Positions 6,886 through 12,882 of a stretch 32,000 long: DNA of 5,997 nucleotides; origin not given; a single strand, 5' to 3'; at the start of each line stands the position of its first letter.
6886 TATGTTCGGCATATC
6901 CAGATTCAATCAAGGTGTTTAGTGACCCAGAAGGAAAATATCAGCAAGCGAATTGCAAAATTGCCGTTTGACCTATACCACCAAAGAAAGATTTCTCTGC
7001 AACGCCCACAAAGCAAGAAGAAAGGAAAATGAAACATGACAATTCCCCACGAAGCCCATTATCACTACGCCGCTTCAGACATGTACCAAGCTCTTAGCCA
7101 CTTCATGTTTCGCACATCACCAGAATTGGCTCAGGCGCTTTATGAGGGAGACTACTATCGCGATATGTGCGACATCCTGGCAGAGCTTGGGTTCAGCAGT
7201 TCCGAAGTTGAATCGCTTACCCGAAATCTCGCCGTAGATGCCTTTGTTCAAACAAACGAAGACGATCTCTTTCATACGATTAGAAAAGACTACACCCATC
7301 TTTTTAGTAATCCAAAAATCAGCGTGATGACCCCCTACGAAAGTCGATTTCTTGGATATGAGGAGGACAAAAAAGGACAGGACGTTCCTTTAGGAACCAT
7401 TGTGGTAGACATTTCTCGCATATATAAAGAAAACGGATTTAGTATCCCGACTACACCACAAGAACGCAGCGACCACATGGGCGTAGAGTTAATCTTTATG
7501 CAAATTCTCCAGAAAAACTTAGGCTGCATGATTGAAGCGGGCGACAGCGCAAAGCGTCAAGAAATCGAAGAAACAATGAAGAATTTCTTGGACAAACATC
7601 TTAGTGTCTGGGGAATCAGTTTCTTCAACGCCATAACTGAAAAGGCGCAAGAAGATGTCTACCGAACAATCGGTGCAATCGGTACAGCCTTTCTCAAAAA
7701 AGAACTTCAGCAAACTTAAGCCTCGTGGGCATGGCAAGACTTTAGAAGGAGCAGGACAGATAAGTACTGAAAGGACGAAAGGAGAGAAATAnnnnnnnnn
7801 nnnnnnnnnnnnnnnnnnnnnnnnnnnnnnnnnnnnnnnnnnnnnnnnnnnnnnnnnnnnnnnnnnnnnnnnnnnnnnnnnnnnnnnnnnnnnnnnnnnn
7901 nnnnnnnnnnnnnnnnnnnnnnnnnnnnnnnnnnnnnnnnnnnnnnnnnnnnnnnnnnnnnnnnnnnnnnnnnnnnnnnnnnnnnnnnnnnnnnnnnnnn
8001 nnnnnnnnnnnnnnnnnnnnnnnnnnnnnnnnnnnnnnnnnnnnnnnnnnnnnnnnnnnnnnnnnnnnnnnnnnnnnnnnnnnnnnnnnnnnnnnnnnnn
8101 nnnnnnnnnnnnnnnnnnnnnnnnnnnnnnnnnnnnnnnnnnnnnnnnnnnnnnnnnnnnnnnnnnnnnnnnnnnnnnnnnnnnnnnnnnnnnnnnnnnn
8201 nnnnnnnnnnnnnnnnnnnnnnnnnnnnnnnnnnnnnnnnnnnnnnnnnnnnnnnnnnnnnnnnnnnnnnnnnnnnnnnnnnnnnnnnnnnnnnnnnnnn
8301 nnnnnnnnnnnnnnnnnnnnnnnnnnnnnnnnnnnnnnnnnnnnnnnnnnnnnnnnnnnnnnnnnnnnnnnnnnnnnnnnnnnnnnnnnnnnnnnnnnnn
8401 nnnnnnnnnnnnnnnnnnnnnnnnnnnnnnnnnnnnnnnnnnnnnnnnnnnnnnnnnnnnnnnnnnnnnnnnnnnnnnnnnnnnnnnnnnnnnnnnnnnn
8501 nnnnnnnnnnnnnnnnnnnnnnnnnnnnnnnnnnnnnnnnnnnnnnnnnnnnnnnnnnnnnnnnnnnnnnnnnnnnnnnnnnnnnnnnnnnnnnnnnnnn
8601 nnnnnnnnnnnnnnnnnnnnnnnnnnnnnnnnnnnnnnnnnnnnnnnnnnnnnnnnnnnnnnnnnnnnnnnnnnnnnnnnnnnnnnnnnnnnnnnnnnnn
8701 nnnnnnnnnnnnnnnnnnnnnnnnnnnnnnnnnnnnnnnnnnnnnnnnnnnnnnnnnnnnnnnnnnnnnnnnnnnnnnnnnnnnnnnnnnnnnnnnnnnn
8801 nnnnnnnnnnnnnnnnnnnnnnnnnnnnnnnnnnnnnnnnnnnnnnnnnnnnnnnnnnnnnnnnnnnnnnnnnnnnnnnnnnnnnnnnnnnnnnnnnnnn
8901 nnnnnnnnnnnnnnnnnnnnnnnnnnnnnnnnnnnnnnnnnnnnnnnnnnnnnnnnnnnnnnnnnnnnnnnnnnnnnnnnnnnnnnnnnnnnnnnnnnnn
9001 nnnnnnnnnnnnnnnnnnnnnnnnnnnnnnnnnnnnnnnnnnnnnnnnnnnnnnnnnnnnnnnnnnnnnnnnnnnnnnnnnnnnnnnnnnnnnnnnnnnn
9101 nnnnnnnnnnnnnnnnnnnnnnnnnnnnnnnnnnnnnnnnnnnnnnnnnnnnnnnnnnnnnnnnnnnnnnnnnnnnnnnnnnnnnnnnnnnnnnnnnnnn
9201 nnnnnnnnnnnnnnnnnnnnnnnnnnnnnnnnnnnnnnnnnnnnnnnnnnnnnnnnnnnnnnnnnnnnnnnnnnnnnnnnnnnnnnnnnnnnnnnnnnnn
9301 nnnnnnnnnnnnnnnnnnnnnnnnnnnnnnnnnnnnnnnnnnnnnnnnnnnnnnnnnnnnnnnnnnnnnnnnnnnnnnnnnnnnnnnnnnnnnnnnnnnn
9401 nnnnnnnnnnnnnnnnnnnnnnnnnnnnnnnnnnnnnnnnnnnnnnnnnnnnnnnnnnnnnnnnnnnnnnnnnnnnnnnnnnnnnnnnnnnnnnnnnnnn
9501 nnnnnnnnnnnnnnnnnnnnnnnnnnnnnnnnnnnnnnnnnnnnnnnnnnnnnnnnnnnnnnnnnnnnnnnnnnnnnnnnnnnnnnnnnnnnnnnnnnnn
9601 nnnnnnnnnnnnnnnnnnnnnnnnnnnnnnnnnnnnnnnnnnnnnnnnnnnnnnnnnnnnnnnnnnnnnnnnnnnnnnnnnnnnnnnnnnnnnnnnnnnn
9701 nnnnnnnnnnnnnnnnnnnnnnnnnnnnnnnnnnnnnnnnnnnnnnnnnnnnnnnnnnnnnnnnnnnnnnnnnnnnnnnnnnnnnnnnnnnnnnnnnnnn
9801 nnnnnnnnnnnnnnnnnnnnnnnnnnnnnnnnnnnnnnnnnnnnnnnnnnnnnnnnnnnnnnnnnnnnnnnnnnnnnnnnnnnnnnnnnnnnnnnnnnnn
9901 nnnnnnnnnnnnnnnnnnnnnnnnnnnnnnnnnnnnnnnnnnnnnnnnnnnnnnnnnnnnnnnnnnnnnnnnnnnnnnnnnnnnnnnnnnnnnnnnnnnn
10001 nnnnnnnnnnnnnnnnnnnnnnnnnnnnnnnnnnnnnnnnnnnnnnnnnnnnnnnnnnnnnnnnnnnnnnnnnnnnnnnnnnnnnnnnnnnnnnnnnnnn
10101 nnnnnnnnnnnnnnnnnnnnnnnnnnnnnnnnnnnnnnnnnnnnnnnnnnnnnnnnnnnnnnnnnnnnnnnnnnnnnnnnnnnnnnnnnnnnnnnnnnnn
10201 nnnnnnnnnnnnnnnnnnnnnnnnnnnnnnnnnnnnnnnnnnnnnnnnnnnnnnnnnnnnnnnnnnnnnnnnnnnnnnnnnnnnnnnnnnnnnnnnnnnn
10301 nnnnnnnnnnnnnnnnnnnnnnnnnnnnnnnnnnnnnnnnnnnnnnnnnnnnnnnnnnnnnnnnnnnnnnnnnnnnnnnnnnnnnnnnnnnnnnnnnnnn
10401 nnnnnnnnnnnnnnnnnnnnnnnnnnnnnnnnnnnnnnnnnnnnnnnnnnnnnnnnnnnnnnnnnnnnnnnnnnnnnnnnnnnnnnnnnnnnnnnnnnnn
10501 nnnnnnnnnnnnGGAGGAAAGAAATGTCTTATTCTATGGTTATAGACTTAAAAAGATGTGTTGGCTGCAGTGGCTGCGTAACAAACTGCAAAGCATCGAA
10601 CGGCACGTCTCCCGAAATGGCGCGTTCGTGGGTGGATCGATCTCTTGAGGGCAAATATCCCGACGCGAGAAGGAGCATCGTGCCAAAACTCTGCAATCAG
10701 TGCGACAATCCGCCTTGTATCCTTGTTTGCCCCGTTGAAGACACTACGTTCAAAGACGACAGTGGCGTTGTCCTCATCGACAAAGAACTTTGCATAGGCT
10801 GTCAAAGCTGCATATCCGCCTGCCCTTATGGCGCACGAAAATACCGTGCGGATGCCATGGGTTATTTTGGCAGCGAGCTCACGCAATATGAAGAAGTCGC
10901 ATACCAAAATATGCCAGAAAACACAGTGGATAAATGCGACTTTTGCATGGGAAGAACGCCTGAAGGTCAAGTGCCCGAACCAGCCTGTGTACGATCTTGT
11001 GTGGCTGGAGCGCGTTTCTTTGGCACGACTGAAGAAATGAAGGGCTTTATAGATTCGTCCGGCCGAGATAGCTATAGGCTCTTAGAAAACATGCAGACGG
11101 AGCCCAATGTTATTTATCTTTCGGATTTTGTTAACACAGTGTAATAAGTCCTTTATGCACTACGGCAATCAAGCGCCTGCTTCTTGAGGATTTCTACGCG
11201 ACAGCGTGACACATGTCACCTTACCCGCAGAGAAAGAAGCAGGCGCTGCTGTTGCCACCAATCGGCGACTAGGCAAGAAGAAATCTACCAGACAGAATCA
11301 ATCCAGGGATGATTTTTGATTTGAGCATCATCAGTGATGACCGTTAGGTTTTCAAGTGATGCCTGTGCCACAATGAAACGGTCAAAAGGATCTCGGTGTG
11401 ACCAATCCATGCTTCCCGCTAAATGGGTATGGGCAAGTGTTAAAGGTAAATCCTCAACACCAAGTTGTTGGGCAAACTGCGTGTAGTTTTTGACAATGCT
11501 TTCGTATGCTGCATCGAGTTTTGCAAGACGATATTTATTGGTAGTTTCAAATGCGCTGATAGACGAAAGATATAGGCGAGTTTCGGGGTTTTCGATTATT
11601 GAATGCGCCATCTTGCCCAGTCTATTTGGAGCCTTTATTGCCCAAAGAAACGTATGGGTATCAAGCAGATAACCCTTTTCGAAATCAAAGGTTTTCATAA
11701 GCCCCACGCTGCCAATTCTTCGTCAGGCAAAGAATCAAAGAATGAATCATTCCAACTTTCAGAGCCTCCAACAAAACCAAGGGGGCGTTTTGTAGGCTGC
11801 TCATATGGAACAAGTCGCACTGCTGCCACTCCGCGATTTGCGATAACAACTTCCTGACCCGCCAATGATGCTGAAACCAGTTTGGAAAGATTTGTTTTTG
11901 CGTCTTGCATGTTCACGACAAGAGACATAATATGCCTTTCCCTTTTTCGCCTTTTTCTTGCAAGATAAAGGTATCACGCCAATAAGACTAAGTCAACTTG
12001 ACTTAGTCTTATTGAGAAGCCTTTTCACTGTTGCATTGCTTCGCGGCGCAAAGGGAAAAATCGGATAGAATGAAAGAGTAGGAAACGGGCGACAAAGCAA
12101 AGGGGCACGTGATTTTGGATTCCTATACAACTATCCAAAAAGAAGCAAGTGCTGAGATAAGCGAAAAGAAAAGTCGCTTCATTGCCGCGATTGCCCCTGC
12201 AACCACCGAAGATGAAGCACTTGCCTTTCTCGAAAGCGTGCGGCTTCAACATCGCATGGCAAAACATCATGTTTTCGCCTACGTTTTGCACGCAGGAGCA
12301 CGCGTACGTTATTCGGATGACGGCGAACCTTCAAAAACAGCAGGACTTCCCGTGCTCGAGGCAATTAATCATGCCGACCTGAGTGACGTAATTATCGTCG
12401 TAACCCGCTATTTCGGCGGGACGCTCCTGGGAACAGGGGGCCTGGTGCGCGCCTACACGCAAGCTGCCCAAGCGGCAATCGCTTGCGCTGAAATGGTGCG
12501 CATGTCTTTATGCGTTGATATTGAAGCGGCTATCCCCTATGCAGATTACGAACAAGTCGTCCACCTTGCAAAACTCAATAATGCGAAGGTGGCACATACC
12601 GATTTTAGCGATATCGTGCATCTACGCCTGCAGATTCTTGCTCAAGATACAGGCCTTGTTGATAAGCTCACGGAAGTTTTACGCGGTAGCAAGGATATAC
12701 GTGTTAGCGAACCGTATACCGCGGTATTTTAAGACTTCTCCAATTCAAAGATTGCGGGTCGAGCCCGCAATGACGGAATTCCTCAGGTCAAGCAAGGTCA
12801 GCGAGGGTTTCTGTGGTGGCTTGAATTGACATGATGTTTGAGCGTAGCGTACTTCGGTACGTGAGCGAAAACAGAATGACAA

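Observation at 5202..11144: Orphan Tat-exported molybdopterin oxidoreductase operon with its own AraC regulator, FdhD and TorD-like chaperone but no membrane-anchor subunit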

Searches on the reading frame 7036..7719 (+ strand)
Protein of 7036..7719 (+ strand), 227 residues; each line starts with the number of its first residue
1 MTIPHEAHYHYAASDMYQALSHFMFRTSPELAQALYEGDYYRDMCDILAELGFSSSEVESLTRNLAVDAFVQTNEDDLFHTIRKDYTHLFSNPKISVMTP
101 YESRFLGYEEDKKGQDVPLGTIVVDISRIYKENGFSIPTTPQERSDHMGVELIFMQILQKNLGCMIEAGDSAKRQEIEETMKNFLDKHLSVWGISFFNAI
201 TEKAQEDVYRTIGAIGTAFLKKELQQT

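Call 5: search_protein_families(library=pfam, proteins=[window:7036-7719:+], max_evalue=0.01)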
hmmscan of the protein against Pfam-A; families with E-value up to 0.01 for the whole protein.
window:7036-7719:+ (227 aa): 1 family
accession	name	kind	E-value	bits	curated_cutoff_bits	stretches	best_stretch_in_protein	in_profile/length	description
PF02613.20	Nitrate_red_del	-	3.9e-15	56.5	22.2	1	69-197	19-135/136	Nitrate reductase delta subunit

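Call 6: search_protein_families(library=ncbifam, proteins=[window:7036-7719:+], max_evalue=0.01)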
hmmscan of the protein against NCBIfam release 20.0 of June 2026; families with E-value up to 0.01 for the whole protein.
window:7036-7719:+ (227 aa): 4 families
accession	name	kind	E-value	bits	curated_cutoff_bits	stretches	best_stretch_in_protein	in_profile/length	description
TIGR03482.1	DMSO_red_II_cha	subfamily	3e-11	43.7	152.3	1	13-224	2-189/197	DMSO reductase family type II enzyme chaperone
NF003442.0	PRK04976.1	equivalog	1e-09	38.7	132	1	16-226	15-207/211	molecular chaperone TorD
NF042981.1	EthbenzDh_ebdD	equivalog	3.7e-08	33.3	360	1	8-224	14-212/222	ethylbenzene dehydrogenase subunit delta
NF008632.0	PRK11621.1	equivalog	2.3e-07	30.7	162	1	67-222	56-187/203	Tat proofreading chaperone DmsD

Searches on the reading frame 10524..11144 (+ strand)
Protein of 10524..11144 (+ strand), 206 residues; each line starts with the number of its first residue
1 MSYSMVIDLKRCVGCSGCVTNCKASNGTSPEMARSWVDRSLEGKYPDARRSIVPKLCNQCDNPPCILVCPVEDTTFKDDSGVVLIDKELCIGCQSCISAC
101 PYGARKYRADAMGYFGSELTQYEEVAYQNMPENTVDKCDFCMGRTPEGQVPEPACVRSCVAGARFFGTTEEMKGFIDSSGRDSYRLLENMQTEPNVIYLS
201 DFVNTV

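Call 5: search_protein_families(library=pfam, proteins=[window:10524-11144:+], max_evalue=0.01)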
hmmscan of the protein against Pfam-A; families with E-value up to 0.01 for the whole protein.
window:10524-11144:+ (206 aa): 13 families
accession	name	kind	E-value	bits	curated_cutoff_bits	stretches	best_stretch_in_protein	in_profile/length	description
PF13247.11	Fer4_11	-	4.4e-17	62.6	26.2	2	51-108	4-62/100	4Fe-4S dicluster domain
PF13237.11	Fer4_10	-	6.4e-12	45.7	25.5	3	52-101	4-53/53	4Fe-4S dicluster domain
PF12837.12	Fer4_6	-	1.7e-09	37.6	25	2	82-104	1-23/24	4Fe-4S binding domain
PF12838.12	Fer4_7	-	5.6e-09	36.8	27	2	57-104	2-52/52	4Fe-4S dicluster domain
PF12797.12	Fer4_2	-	6.1e-09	35.7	24.5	2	82-102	2-22/22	4Fe-4S binding domain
PF13187.11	Fer4_9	-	1.5e-08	35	27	2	57-104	2-51/52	4Fe-4S dicluster domain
PF00037.32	Fer4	-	4.8e-08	32.9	21.1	1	84-105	2-23/24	4Fe-4S binding domain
PF13183.11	Fer4_8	-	2.5e-06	28.4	27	1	9-71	2-66/68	4Fe-4S dicluster domain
PF13459.11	Fer4_15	-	5.8e-05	24.2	22.4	0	83-101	1-19/66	4Fe-4S single cluster domain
PF12800.12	Fer4_4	-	8.2e-05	23.1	24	1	88-103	2-17/17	4Fe-4S binding domain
PF25160.1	LdpA_Fe-S-bd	-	0.00012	22.3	27.6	1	59-104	4-42/49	LdpA Fe-S cluster-binding domain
PF14697.11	Fer4_21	-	0.00031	21.3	35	1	85-102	3-20/59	4Fe-4S dicluster domain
PF13484.11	Fer4_16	-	0.00036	21.7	30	1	90-142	2-60/66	4Fe-4S double cluster binding domain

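Call 6: search_protein_families(library=ncbifam, proteins=[window:10524-11144:+], max_evalue=0.01)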
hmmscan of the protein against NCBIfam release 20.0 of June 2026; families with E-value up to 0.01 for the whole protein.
window:10524-11144:+ (206 aa): 57 families (the best 25 are shown)
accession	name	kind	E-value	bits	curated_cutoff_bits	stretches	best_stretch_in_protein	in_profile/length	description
NF041715.1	arsenate_red_ArrB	equivalog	1.3e-39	136.1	450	2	1-108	1-107/233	arsenate respiratory reductase iron-sulfur subunit ArrB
NF011569.0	PRK14993.1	equivalog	4.5e-38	131.1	416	2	3-106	44-148/244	tetrathionate reductase subunit TtrB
NF045797.1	DsrO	equivalog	3.6e-37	128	200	1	3-199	44-234/235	sulfate reduction electron transfer complex DsrMKJOP subunit DsrO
TIGR03149.1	cyt_nit_nrfC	equivalog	1.2e-30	106.6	377.6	2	2-106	38-143/225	cytochrome c nitrite reductase Fe-S protein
NF041782.1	mnquin_red_QrcC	equivalog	3e-30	105.6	400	1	3-201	1-227/239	menaquinone reductase iron-sulfur cluster-binding subunit QrcC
TIGR03478.1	DMSO_red_II_bet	subfamily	4.5e-26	91.5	480.7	2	29-108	103-182/321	DMSO reductase family type II enzyme, iron-sulfur subunit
TIGR02951.1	DMSO_dmsB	equivalog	6.3e-25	88.1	214.1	2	3-110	2-117/161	DMSO/selenate family reductase complex B subunit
NF038355.1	FDH3_beta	equivalog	1.5e-23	83.8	240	1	5-173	5-168/180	formate dehydrogenase FDH3 subunit beta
NF008134.0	PRK10882.1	equivalog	2.9e-20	72.6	263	2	51-172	107-211/329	hydrogenase 2 operon protein HybA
NF042979.1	EthbenzDh_ebdB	equivalog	3.6e-19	68.8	740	1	25-177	121-250/354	ethylbenzene dehydrogenase subunit beta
NF009408.0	PRK12769.1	equivalog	1.5e-16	59.7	1003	1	5-168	5-146/659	formate-dependent uric acid utilization protein AegA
TIGR01582.1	FDH-beta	equivalog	1.6e-16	60.3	334.7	1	55-174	91-187/283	formate dehydrogenase subunit beta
NF007382.0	PRK09898.1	equivalog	5.8e-15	55.4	213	1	42-103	110-169/208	ferredoxin-like protein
NF045715.1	sulf_resp_HmcB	equivalog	7.8e-15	54.7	420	1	2-172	36-201/307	sulfate respiration complex iron-sulfur protein HmcB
TIGR01660.1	narH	equivalog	1.1e-14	53.8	524.05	1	37-104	163-230/492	nitrate reductase subunit beta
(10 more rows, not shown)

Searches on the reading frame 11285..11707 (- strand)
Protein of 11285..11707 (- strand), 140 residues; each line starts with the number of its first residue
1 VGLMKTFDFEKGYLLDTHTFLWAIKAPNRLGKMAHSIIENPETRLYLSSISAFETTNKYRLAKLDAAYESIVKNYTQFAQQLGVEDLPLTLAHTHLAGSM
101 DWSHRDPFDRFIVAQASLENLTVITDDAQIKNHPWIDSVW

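Call 5: search_protein_families(library=pfam, proteins=[window:11285-11707:-], max_evalue=0.01)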
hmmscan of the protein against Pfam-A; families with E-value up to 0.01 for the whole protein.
window:11285-11707:- (140 aa): 1 family
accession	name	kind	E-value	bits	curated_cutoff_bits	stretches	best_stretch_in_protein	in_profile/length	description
PF01850.27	PIN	-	5.1e-11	43.7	23.6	1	13-132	1-116/120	PIN domain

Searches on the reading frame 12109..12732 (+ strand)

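Call 5: search_protein_families(library=pfam, proteins=[window:12109-12732:+], max_evalue=0.01)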
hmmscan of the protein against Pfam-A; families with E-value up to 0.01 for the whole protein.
window:12109-12732:+ (207 aa): 2 families
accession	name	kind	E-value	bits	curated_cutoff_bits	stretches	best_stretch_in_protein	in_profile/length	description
PF01205.25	UPF0029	-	1.9e-36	124.8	27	1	20-124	1-107/107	Uncharacterized protein family UPF0029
PF09186.17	DUF1949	-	0.00033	20.9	23.7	1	142-193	3-55/56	Domain of unknown function (DUF1949)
